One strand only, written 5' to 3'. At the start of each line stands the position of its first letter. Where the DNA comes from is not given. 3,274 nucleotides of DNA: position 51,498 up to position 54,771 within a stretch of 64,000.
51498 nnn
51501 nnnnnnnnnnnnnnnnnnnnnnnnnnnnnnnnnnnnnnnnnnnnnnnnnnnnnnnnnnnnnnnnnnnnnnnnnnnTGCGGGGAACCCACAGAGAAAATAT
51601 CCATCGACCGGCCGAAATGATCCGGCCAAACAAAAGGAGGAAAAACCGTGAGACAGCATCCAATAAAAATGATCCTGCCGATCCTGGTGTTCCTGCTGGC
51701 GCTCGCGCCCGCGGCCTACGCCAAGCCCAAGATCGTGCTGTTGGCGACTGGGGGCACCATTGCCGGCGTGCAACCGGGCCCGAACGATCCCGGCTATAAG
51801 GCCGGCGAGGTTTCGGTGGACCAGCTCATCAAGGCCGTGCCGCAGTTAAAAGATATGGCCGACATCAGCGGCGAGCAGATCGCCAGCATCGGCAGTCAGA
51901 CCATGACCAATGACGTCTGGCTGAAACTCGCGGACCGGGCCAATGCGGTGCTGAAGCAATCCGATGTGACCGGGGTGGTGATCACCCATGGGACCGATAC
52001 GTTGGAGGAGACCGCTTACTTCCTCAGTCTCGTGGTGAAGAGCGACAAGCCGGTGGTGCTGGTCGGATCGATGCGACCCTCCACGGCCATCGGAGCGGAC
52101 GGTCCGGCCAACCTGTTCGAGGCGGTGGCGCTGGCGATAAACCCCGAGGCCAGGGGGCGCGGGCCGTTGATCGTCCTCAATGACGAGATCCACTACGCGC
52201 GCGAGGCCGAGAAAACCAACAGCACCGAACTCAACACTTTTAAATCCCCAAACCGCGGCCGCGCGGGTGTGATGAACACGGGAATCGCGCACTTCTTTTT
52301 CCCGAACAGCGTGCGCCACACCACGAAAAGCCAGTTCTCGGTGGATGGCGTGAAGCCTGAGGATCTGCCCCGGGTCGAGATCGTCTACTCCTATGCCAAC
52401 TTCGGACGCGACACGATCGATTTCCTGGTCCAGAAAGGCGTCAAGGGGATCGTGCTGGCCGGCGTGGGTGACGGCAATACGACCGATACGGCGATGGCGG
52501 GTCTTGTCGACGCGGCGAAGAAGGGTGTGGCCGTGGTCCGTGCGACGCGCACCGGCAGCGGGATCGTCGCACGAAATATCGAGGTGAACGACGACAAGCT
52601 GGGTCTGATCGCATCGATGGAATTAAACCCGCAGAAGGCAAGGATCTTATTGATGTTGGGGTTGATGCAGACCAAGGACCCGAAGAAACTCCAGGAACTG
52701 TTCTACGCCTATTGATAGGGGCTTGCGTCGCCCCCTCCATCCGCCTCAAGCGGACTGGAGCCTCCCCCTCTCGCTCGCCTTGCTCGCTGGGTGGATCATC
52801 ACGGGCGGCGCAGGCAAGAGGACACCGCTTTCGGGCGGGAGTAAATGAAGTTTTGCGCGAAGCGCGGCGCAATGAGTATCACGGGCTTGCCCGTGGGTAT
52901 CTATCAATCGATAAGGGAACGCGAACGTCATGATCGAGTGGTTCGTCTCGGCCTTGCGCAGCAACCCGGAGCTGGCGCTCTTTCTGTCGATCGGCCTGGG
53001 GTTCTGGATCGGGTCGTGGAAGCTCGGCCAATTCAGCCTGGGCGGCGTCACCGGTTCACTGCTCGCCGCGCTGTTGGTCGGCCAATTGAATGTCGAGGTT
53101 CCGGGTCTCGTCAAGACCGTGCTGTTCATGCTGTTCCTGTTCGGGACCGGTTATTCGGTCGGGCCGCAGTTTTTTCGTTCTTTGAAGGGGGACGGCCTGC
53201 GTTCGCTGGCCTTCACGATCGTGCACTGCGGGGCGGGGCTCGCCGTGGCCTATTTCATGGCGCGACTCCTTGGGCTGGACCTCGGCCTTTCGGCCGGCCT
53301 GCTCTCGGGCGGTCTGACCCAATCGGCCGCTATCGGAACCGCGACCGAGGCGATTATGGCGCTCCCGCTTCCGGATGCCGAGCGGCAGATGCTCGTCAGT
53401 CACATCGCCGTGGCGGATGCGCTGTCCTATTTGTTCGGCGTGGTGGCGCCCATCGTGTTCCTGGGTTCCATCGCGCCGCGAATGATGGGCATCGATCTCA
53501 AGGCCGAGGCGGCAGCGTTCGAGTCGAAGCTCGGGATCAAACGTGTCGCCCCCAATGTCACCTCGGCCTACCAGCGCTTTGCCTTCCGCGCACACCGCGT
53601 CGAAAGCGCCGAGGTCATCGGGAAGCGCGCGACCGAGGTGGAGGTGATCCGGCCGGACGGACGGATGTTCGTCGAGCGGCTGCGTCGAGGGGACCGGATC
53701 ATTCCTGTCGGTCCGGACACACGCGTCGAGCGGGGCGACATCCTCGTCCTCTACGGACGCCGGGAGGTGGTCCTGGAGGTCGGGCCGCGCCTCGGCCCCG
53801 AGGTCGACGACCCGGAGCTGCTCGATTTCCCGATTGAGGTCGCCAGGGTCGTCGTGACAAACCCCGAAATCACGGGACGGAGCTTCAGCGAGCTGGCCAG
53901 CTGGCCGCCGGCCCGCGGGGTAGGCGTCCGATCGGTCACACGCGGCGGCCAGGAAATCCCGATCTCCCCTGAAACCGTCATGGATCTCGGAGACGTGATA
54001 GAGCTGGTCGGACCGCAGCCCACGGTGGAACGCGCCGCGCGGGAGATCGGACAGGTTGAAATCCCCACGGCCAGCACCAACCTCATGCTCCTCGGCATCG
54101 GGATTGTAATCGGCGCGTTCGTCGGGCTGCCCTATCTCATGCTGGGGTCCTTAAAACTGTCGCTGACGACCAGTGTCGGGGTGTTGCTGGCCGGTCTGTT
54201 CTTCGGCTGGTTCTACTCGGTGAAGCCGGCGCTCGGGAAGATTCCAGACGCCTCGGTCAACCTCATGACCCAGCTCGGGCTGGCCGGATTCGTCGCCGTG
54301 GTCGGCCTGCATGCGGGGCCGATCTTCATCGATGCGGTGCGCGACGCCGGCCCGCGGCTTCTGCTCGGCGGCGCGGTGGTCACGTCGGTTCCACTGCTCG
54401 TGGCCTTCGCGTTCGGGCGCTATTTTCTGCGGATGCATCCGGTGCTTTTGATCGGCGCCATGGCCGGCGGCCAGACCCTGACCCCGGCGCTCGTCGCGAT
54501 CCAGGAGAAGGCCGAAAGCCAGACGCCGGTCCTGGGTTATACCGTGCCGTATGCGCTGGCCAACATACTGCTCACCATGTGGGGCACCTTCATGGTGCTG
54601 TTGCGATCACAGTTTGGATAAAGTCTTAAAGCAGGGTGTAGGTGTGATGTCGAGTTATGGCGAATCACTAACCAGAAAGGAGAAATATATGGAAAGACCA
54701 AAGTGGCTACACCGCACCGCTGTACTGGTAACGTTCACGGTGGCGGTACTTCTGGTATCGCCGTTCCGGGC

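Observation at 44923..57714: Composite amino-acid deamidation / decarboxylation / antiport island, a candidate acid-tolerance or proton-motive module in an unreported combination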

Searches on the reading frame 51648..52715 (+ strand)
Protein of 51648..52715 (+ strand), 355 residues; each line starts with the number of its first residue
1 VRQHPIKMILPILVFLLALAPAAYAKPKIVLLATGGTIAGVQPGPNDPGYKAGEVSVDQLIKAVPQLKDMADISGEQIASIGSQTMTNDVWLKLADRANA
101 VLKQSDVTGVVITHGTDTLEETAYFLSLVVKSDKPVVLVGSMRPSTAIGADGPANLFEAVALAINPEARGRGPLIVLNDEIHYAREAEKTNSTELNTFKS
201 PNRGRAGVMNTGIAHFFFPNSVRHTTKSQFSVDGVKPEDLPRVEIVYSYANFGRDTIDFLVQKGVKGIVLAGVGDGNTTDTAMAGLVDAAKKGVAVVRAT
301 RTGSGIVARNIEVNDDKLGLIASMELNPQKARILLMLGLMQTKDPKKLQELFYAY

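Call 3: search_protein_families(library=pfam, proteins=[window:51648-52715:+])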
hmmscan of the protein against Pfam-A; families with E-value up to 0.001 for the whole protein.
window:51648-52715:+ (355 aa): 2 families
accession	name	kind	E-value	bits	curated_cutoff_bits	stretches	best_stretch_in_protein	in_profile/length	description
PF00710.25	Asparaginase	-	2e-61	207.3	22.5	1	28-212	1-183/193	Asparaginase, N-terminal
PF17763.6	Asparaginase_C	-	1.5e-32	112.4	34.6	1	242-352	1-114/114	Glutaminase/Asparaginase C-terminal domain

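Call 4: search_protein_families(library=ncbifam, proteins=[window:51648-52715:+])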
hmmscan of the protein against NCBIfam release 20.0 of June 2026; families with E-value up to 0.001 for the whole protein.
window:51648-52715:+ (355 aa): 6 families
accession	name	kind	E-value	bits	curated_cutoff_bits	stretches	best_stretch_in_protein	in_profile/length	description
TIGR00520.1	asnASE_II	subfamily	4.8e-123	410.5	314.3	1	23-354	21-351/352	type II asparaginase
NF008304.0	PRK11096.1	equivalog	4.3e-122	407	506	1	14-355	11-348/348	L-asparaginase 2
TIGR00519.1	asnASE_I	subfamily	4.2e-46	157.4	260.5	1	27-351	2-326/337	type I asparaginase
NF003217.0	PRK04183.1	equivalog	1.5e-41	142.4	310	1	25-352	74-403/420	Glu-tRNA(Gln) amidotransferase subunit GatD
TIGR02153.1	gatD_arch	equivalog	6.3e-39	133.8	324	1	25-352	61-391/405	Glu-tRNA(Gln) amidotransferase subunit GatD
NF006998.0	PRK09461.1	equivalog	1.7e-25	90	376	1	26-308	3-279/337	asparaginase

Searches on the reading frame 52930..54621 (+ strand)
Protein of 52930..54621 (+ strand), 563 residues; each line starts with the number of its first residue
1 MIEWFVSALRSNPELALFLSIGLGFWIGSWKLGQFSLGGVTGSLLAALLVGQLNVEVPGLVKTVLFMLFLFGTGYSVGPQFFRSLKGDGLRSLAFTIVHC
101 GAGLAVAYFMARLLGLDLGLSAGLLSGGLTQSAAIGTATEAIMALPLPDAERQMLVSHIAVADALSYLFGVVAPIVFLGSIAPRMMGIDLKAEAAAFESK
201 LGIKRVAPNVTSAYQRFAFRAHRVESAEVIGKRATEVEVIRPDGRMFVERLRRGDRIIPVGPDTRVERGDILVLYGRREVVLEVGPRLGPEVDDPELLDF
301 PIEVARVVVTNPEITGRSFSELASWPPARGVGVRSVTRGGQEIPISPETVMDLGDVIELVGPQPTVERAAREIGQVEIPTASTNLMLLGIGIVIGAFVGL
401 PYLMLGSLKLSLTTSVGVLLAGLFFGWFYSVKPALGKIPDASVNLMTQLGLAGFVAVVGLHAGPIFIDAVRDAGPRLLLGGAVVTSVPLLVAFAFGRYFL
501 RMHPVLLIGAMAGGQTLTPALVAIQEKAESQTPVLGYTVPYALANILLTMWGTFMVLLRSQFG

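Call 3: search_protein_families(library=pfam, proteins=[window:52930-54621:+])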
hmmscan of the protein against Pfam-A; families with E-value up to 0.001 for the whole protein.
window:52930-54621:+ (563 aa): 2 families
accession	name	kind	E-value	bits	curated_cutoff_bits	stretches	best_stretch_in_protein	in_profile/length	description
PF06826.17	Asp-Al_Ex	-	1.4e-66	223.9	27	2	388-556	2-166/167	Predicted Permease Membrane Region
PF02080.26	TrkA_C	-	1.6e-11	44.4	27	2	225-284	8-66/71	TrkA-C domain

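Call 4: search_protein_families(library=ncbifam, proteins=[window:52930-54621:+])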
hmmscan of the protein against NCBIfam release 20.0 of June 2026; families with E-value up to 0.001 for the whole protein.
window:52930-54621:+ (563 aa): 4 families
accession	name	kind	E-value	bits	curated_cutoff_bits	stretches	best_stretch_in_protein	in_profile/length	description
TIGR03802.1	Asp_Ala_antiprt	equivalog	3.9e-180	600.2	546.95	1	3-558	1-561/562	aspartate-alanine antiporter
NF003440.0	PRK04972.1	equivalog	1.3e-90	304.8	645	1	6-560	6-558/561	aspartate:alanine antiporter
NF003007.0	PRK03818.1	equivalog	2.5e-57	194.7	449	1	19-558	13-548/553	putative transporter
TIGR01625.1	YidE_YbjL_dupl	subfamily_domain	7.5e-38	129.7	71.95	2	393-543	2-154/154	AspT/YidE/YbjL antiporter duplication domain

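Call 43: search_solved_structures(query=window:52930-54621:+)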
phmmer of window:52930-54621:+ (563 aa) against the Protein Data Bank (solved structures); distinct sequences matched with E-value up to 0.001: 4.
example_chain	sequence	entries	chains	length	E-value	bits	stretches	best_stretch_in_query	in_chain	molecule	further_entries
8y1x_A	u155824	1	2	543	8.2e-58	199.8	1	11-558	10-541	Aspartate/alanine antiporter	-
8xw5_A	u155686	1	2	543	1.6e-57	198.9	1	11-558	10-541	Aspartate/alanine antiporter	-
9oqy_A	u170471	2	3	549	2.3e-56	195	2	11-206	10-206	Aspartate/alanine antiporter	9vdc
9veb_A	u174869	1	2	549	3.8e-56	194.3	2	11-206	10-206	Aspartate/alanine antiporter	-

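Call 71: find_related_loci(query=window:52930-54621:+, collection=metagenome_contigs, flank=10000)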
Query window:52930-54621:+ (563 aa) in metagenome_contigs; peptide patterns used: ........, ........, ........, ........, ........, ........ (x = any residue, [..] = any of these).
157 stretches matched a pattern; 7 encode a relative of the query (tblastn E <= 1e-3); 7 distinct loci.
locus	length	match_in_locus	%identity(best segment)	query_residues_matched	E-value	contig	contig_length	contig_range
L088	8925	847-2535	93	1-563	0e+0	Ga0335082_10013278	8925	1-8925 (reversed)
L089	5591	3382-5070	88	1-563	0e+0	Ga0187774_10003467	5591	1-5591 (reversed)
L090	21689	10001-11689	87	1-563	0e+0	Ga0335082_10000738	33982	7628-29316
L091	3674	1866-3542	78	1-559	0e+0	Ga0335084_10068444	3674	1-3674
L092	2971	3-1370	87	108-563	0e+0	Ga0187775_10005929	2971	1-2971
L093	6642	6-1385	78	106-563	0e+0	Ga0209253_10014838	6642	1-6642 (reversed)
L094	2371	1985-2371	96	1-129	2e-74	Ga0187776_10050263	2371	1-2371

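Call 73: find_homologous_proteins(query=window:52930-54621:+, max_evalue=1e-30)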
Query window:52930-54621:+ (563 aa): 2291 proteins with E <= 1e-30 among 8000 candidates; the best 120 are listed.
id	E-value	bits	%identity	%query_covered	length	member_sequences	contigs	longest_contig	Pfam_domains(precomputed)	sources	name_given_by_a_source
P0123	0.0e+0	1205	100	100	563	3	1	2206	PF02080.27,PF06826.18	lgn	-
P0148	0.0e+0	1132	93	100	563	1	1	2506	PF02080.27,PF06826.18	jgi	jgi:putative transport protein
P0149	0.0e+0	1125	92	100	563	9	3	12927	PF02080.27,PF06826.18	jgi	jgi:putative transport protein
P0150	0.0e+0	1101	90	100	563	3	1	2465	PF02080.27,PF06826.18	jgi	-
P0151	0.0e+0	1095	89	100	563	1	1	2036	PF02080.27,PF06826.18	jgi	jgi:putative transport protein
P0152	0.0e+0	1080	88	100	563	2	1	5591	PF02080.27,PF06826.18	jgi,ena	-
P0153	0.0e+0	1078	88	100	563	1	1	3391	PF02080.27,PF06826.18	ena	-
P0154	0.0e+0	1076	89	100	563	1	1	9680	PF02080.27,PF06826.18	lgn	-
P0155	0.0e+0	1068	87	100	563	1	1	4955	PF02080.27,PF06826.18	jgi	-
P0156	0.0e+0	1064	86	100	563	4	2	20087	PF02080.27,PF06826.18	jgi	jgi:putative transport protein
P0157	0.0e+0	1054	85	100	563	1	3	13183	PF02080.27,PF06826.18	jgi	jgi:putative transport protein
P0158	0.0e+0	1040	83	100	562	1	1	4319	PF02080.27,PF06826.18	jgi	jgi:putative transport protein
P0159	0.0e+0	1039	84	100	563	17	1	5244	PF02080.27,PF06826.18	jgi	jgi:putative transport protein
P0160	0.0e+0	1038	82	100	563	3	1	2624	PF02080.27,PF06826.18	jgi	jgi:putative transport protein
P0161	0.0e+0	1037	83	100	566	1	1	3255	PF02080.27,PF06826.18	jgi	jgi:putative transport protein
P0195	2.6e-172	593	53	96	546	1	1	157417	PF02080.27,PF06826.18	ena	-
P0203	2.1e-171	590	52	99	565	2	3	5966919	PF02080.27,PF06826.18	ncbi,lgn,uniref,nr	ncbi:aspartate-alanine antiporter [Bordetella bronchialis]|uniref:Aspartate-alanine antiporter n=1 T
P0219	4.8e-168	579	52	99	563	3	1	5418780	PF02080.27,PF06826.18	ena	-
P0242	9.9e-163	561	51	99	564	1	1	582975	PF02080.27,PF06826.18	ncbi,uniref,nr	ncbi:aspartate-alanine antiporter [Falsiroseomonas bella]|uniref:Aspartate-alanine antiporter n=1 Ta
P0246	5.2e-162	559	50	99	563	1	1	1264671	PF02080.27,PF06826.18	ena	-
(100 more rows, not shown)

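Call 74: find_encoding_contigs(protein=P0203, flank=8000, max_places=1)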
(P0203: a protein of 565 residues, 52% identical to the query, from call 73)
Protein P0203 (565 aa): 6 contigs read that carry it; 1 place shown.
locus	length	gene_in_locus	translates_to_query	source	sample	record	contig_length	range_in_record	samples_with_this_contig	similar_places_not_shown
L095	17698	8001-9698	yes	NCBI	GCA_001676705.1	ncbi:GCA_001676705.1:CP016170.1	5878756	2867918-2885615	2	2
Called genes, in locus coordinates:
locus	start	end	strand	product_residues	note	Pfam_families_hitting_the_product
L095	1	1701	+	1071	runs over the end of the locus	PF00873:ACR_tran, PF03176:MMPL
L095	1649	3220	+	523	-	PF02321:OEP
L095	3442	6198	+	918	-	PF01276:OKR_DC_1, PF01212:Beta_elim_lyase (faint), PF01276:OKR_DC_1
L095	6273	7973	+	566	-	PF06826:Asp-Al_Ex, PF02080:TrkA_C (faint), PF06826:Asp-Al_Ex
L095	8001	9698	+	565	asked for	PF06826:Asp-Al_Ex, PF02080:TrkA_C (weak), PF06826:Asp-Al_Ex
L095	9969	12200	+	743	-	PF01435:Peptidase_M48 (weak)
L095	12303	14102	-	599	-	PF00654:Voltage_CLC, PF00571:CBS (weak)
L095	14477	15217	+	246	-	PF11828:DUF3348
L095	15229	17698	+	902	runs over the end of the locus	-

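Call 75: find_encoding_contigs(protein=P0219, flank=8000, max_places=1)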
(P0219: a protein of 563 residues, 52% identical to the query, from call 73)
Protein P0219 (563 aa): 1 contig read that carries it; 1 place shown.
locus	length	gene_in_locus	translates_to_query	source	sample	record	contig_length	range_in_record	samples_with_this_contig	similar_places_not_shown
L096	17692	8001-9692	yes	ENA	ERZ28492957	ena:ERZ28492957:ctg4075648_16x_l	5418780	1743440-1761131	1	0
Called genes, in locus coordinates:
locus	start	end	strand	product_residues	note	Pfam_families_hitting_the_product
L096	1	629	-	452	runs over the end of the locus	PF03972:MmgE_PrpD_N, PF19305:MmgE_PrpD_C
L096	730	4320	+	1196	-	PF12773:DZR, PF13240:Zn_Ribbon_1 (weak), PF13248:Zn_ribbon_3 (faint), PF00211:Guanylate_cyc, PF13191:AAA_16, PF17874:TPR_MalT (faint), PF13401:AAA_22 (weak), PF13424:TPR_12 (weak)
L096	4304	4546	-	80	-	-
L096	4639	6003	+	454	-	PF00324:AA_permease, PF13520:AA_permease_2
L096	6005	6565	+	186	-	PF08123:DOT1, PF13847:Methyltransf_31, PF13649:Methyltransf_25, PF08241:Methyltransf_11 (weak)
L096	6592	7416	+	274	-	PF13714:PEP_mutase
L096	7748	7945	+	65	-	PF00484:Pro_CA (weak)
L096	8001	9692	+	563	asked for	PF06826:Asp-Al_Ex, PF02080:TrkA_C (weak), PF06826:Asp-Al_Ex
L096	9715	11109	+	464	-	PF00206:Lyase_1, PF10415:FumaraseC_C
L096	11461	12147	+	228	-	-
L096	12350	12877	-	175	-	PF00578:AhpC-TSA, PF08534:Redoxin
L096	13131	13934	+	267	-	PF00106:adh_short, PF08659:KR, PF23441:SDR, PF13561:adh_short_C2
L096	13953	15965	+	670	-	PF13249:SQHop_cyclase_N, PF13243:SQHop_cyclase_C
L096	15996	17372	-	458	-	PF01225:Mur_ligase, PF08245:Mur_ligase_M (weak), PF02875:Mur_ligase_C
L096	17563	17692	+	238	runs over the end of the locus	-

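Call 76: find_encoding_contigs(protein=P0242, flank=8000, max_places=1)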
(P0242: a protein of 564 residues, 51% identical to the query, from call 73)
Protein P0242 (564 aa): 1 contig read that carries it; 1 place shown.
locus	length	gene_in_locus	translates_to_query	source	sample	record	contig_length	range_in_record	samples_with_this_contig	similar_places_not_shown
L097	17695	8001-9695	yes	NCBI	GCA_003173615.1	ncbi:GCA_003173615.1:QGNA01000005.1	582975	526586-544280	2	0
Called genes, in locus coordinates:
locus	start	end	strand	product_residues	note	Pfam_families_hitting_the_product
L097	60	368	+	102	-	-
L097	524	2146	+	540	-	PF02530:Porin_2, PF19577:DcaP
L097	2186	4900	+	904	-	PF01276:OKR_DC_1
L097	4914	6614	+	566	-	PF06826:Asp-Al_Ex, PF02080:TrkA_C (faint), PF06826:Asp-Al_Ex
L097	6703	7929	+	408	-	PF03616:Glt_symporter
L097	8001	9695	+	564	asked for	PF06826:Asp-Al_Ex, PF02080:TrkA_C, PF06826:Asp-Al_Ex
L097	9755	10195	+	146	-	-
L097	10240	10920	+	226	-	PF01914:MarC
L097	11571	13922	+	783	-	PF01315:Ald_Xan_dh_C, PF02738:MoCoBD_1, PF20256:MoCoBD_2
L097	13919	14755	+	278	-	PF00941:FAD_binding_5, PF03450:CO_deh_flav_C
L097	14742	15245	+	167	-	PF00111:Fer2 (weak), PF01799:Fer2_2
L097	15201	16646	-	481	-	PF01979:Amidohydro_1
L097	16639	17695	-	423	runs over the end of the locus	PF06808:DctM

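Call 78: find_encoding_contigs(protein=P0195, flank=8000, max_places=1)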
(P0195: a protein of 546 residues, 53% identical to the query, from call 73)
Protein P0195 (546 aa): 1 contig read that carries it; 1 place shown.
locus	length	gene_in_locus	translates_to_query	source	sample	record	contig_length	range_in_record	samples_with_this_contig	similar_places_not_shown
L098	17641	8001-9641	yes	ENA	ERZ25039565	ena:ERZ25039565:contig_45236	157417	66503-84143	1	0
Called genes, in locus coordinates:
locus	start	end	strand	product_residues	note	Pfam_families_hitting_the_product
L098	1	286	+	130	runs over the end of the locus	-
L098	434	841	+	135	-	PF00583:Acetyltransf_1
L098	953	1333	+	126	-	PF00072:Response_reg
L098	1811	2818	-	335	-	-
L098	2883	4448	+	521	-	PF01276:OKR_DC_1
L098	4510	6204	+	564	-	PF06826:Asp-Al_Ex, PF02080:TrkA_C (weak), PF06826:Asp-Al_Ex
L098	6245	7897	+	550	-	PF00155:Aminotran_1_2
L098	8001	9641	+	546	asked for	PF06826:Asp-Al_Ex, PF02080:TrkA_C, PF06826:Asp-Al_Ex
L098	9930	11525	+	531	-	PF06980:DUF1302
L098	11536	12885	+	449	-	PF07044:DUF1329, PF17131:TP_0789-like (faint)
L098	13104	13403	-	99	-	-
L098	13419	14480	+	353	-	PF15902:Sortilin-Vps10 (faint), PF14870:PSII_BNR (weak), PF02012:BNR (faint), PF14870:PSII_BNR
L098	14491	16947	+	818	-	PF03176:MMPL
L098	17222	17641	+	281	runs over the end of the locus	PF12146:Hydrolase_4, PF12697:Abhydrolase_6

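Call 79: find_encoding_contigs(protein=P0246, flank=8000, max_places=1)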
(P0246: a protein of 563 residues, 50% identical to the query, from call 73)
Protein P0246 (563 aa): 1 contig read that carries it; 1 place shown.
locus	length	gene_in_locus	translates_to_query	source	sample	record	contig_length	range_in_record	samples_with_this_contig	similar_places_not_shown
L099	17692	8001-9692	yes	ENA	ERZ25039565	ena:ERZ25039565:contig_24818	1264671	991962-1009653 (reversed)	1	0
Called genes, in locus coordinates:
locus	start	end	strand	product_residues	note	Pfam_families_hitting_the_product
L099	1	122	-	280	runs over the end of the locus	PF04909:Amidohydro_2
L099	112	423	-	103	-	-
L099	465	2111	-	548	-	PF00501:AMP-binding, PF13193:AMP-binding_C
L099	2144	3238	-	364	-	PF01636:APH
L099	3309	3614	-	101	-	PF03992:ABM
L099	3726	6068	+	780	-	PF00149:Metallophos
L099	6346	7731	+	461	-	PF03573:OprD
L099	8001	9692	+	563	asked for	PF06826:Asp-Al_Ex, PF02080:TrkA_C, PF06826:Asp-Al_Ex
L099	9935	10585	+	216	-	PF00206:Lyase_1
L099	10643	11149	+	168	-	PF00206:Lyase_1, PF10415:FumaraseC_C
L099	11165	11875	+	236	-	PF07885:Ion_trans_2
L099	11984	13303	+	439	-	PF00486:Trans_reg_C, PF13191:AAA_16, PF13401:AAA_22 (weak)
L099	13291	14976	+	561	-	PF07719:TPR_2 (faint), PF13424:TPR_12 (weak)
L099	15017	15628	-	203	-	-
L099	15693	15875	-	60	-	-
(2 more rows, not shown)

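Call 82: search_protein_families(library=pfam, proteins=[L097:6703-7929:+], max_evalue=0.0001)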
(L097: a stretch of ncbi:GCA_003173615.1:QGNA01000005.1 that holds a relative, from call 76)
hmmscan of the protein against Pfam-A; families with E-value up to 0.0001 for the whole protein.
L097:6703-7929:+ (408 aa): 1 family
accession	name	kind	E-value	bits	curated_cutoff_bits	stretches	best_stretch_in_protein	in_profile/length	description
PF03616.19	Glt_symporter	-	4.1e-84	282.8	26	1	5-371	2-368/368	Sodium/glutamate symporter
